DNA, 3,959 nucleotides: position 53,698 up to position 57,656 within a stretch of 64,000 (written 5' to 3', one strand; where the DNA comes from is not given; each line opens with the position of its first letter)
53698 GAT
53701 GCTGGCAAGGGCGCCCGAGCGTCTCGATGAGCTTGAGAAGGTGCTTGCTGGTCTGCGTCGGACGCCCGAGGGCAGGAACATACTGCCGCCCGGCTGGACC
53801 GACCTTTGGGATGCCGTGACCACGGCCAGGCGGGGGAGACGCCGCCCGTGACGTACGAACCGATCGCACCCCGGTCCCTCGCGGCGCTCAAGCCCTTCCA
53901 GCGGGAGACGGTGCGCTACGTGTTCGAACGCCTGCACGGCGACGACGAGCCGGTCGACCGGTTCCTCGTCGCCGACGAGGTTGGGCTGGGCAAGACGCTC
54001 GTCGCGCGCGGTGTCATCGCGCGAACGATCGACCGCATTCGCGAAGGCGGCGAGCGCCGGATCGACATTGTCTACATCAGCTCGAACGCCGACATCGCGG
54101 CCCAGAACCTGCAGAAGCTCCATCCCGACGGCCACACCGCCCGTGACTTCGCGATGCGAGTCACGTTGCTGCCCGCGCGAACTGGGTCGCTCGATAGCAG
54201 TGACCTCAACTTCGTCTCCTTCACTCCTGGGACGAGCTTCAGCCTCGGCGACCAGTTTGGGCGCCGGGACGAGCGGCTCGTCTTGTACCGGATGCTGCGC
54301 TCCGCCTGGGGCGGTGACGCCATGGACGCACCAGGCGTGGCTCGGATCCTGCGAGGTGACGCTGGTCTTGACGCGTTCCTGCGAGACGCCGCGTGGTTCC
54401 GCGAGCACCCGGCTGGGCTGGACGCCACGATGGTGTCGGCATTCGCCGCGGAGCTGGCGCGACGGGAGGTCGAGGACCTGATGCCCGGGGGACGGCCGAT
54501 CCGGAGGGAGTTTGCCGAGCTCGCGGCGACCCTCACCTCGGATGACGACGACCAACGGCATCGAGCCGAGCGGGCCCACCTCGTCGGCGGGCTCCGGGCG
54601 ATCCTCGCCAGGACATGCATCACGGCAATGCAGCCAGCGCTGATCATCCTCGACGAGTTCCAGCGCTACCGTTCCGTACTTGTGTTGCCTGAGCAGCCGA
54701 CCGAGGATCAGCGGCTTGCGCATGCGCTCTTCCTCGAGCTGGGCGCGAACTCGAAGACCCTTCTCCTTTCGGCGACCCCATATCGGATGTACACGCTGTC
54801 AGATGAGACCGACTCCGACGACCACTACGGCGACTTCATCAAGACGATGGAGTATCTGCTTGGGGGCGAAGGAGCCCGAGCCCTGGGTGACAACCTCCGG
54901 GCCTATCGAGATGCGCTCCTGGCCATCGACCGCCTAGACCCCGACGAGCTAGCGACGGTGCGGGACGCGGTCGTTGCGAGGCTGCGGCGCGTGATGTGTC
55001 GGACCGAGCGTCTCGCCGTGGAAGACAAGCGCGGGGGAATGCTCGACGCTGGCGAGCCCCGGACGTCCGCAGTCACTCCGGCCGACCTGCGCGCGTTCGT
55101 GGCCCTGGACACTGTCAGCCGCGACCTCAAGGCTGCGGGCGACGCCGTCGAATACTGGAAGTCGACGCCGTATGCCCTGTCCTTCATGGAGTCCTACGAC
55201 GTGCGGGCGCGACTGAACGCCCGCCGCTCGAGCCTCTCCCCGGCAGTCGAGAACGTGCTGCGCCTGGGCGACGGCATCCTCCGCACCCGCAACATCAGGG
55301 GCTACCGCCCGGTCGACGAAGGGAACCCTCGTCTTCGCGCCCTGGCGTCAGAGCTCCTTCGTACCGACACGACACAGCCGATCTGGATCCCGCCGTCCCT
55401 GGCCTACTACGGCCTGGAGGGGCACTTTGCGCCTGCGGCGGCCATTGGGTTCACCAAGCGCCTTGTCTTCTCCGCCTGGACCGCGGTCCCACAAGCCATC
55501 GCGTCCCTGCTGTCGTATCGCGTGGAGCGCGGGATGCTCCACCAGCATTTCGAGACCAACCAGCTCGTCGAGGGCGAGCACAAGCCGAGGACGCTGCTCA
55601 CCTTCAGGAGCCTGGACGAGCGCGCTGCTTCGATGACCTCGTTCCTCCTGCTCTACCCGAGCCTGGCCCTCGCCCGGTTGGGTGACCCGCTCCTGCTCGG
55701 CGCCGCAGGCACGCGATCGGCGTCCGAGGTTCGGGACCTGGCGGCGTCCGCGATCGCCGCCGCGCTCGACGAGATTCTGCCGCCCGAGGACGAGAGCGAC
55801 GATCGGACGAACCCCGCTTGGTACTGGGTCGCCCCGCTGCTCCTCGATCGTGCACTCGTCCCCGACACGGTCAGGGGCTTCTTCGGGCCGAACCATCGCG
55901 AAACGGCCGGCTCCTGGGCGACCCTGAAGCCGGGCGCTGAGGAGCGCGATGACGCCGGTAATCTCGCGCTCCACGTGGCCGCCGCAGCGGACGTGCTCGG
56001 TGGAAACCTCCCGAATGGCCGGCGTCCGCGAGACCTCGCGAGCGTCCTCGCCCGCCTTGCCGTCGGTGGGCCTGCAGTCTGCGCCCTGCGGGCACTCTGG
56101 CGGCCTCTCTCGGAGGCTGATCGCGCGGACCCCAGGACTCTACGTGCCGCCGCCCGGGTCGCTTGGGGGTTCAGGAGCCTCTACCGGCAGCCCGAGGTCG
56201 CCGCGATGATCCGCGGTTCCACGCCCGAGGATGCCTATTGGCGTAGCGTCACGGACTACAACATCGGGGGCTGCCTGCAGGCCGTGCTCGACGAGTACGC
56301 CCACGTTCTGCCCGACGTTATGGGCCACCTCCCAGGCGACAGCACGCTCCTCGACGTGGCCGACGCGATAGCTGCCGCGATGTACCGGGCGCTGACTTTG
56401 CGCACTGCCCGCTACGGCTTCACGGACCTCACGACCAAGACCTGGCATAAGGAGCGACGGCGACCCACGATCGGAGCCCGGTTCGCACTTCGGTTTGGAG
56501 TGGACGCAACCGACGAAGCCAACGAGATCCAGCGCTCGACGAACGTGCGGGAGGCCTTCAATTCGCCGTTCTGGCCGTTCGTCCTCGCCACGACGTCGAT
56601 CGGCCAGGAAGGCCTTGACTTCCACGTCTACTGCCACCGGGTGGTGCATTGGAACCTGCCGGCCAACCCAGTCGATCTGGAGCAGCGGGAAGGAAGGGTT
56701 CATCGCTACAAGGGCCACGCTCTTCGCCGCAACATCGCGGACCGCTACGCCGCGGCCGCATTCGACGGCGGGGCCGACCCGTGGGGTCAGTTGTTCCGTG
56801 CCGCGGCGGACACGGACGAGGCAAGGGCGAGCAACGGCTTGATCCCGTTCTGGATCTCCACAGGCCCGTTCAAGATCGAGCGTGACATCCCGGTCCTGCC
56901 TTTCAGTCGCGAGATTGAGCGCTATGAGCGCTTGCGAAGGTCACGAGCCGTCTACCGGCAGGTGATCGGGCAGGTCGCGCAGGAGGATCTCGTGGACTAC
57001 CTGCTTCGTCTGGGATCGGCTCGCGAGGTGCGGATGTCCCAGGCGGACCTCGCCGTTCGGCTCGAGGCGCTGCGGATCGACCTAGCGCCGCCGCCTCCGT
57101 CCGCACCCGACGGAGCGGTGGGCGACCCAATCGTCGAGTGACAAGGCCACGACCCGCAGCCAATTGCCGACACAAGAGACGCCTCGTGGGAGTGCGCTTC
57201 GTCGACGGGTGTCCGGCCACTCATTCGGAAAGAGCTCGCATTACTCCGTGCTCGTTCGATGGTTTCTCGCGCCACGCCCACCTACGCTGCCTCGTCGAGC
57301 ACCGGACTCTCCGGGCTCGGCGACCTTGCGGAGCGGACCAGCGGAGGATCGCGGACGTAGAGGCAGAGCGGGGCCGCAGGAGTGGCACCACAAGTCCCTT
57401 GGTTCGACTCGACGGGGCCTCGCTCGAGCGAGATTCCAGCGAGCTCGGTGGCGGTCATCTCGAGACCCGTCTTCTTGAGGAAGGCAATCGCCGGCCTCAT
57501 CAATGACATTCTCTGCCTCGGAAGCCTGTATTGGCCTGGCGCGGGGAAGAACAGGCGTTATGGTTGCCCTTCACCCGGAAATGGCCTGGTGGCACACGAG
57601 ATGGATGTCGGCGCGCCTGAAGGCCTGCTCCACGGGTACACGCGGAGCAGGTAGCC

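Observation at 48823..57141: SNF2-Mrr fusion, unknown 418-aa protein, 648-aa double-HKD PLD nuclease and 1111-aa SNF2-like helicase: tightly coupled nuclease-helicase array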

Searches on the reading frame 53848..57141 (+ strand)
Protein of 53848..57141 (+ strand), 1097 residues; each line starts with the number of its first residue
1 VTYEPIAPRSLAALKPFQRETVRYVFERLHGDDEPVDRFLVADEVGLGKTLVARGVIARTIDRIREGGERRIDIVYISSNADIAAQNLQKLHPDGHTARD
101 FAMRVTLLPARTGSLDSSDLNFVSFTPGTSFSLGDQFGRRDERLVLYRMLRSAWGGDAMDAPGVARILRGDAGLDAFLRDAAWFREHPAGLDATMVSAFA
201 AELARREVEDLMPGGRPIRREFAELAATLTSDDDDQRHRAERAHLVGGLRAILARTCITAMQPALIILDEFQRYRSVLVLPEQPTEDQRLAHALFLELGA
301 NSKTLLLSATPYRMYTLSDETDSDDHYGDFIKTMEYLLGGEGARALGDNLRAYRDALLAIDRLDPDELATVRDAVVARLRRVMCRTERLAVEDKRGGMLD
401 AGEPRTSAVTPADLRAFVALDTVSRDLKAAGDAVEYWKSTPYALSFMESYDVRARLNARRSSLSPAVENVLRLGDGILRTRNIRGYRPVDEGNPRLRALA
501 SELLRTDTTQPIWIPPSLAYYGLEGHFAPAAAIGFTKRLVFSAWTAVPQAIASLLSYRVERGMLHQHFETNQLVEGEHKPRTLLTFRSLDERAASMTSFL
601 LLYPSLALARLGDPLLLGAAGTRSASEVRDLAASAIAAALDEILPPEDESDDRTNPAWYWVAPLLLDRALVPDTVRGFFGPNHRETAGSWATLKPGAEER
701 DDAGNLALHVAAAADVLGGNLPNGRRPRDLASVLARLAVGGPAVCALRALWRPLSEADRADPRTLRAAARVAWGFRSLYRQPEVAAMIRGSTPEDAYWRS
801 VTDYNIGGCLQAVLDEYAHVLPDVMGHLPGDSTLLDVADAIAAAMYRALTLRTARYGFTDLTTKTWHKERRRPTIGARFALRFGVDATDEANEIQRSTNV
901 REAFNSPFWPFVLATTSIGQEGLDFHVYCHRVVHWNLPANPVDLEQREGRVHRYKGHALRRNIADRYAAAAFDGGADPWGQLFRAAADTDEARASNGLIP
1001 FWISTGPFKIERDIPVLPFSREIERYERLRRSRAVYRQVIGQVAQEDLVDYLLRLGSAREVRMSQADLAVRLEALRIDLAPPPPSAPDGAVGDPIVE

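Call 4: search_protein_families(library=pfam, proteins=[window:53848-57141:+], max_evalue=0.01)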
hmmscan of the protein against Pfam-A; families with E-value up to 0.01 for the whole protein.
window:53848-57141:+ (1097 aa): 2 families
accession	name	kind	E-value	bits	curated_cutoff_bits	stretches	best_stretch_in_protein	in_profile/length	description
PF00271.37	Helicase_C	-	7.3e-07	29.9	23.5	1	900-954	57-109/110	Helicase conserved C-terminal domain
PF00270.35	DEAD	-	0.0017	18.6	26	0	37-96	15-70/167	DEAD/DEAH box helicase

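Call 5: search_protein_families(library=padloc, proteins=[window:53848-57141:+], max_evalue=0.01)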
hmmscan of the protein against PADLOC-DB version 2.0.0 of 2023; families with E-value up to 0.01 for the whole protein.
window:53848-57141:+ (1097 aa): 22 families
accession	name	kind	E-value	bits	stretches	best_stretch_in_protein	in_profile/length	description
PDLC03830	ZacC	-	0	1052.9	1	9-1080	8-1015/1019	-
PDLC04556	PDC-M27C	-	9.6e-20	68.5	1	897-957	743-803/892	-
PDLC04554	PDC-M27C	-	5.4e-17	59.3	1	903-958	762-817/1217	-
PDLC02843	DpdE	-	5.1e-13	45.8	2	913-973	623-684/1091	DpdE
PDLC04555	PDC-M27C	-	5.2e-13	46.6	1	884-957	483-553/656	-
PDLC02621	DrmD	-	5.7e-13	46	1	912-956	581-625/1040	DrmD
PDLC02504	BrxHI|BrxHII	-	4.9e-11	39.3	1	898-955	526-582/971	BrxHII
PDLC02572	DrmA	-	1.3e-10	37.9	1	912-958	579-625/1043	DrmA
PDLC02623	DrmD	-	1.6e-10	37.4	2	911-960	581-629/1040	DrmD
PDLC02634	DrmD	-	2.1e-10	37.1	1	897-956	527-585/900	DrmD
PDLC02840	DpdE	-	9.3e-10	35.4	2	13-59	159-198/1091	DpdE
PDLC02500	BrxHI|BrxHII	-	1.2e-09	35.4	1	900-954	522-573/933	BrxHI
PDLC02633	DrmD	-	1.5e-09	34.4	1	877-957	554-631/839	DrmD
PDLC02619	DrmD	-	1.4e-08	31.4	1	912-955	492-534/872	DrmD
PDLC02625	DrmD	-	2.1e-08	31.2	1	909-955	325-370/792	DrmD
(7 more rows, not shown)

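Call 7: search_protein_families(library=ncbifam, proteins=[window:53848-57141:+], max_evalue=0.001)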
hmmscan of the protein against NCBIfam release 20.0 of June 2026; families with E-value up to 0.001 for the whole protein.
window:53848-57141:+ (1097 aa): 5 families
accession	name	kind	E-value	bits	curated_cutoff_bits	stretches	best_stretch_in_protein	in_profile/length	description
NF041062.1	DpdE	equivalog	1.6e-14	52.8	500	2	896-962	582-646/1048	protein DpdE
NF038317.1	DISARM_DrmD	equivalog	1.8e-14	53.1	610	1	899-955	550-609/1021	DISARM system SNF2-like helicase DrmD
NF042964.1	phospholipD_antiphage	equivalog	9.5e-09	34.1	1100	0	9-51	224-264/895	phospholipase D-like domain-containing anti-phage protein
NF038318.1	DISARM_DrmD_b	equivalog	5e-08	31.5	950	1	912-954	489-530/868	DISARM system SNF2-like helicase DrmD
NF003426.0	PRK04914.1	equivalog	7.7e-08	31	576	1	912-953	550-590/959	RNA polymerase-associated protein RapA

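Call 61: search_solved_structures(query=window:53848-57138:+, max_evalue=0.001)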
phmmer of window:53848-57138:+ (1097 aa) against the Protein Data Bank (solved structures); distinct sequences matched with E-value up to 0.001: 0.

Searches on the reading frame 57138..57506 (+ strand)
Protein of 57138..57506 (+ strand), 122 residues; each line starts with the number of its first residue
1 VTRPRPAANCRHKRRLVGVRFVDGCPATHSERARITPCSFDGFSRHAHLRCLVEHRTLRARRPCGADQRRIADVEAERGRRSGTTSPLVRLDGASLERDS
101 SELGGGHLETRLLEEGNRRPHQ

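Call 4: search_protein_families(library=pfam, proteins=[window:57138-57506:+], max_evalue=0.01)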
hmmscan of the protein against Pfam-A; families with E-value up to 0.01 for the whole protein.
window:57138-57506:+ (122 aa): 0 families

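Call 5: search_protein_families(library=padloc, proteins=[window:57138-57506:+], max_evalue=0.01)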
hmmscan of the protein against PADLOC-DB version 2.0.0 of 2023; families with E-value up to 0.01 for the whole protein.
window:57138-57506:+ (122 aa): 0 families

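Call 7: search_protein_families(library=ncbifam, proteins=[window:57138-57506:+], max_evalue=0.001)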
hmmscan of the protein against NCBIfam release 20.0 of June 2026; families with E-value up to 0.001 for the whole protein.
window:57138-57506:+ (122 aa): 0 families

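Call 26: search_protein_families(library=pfam, proteins=[window:57138-57506:+], max_evalue=1)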
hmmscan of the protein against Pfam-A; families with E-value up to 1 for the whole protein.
window:57138-57506:+ (122 aa): 0 families
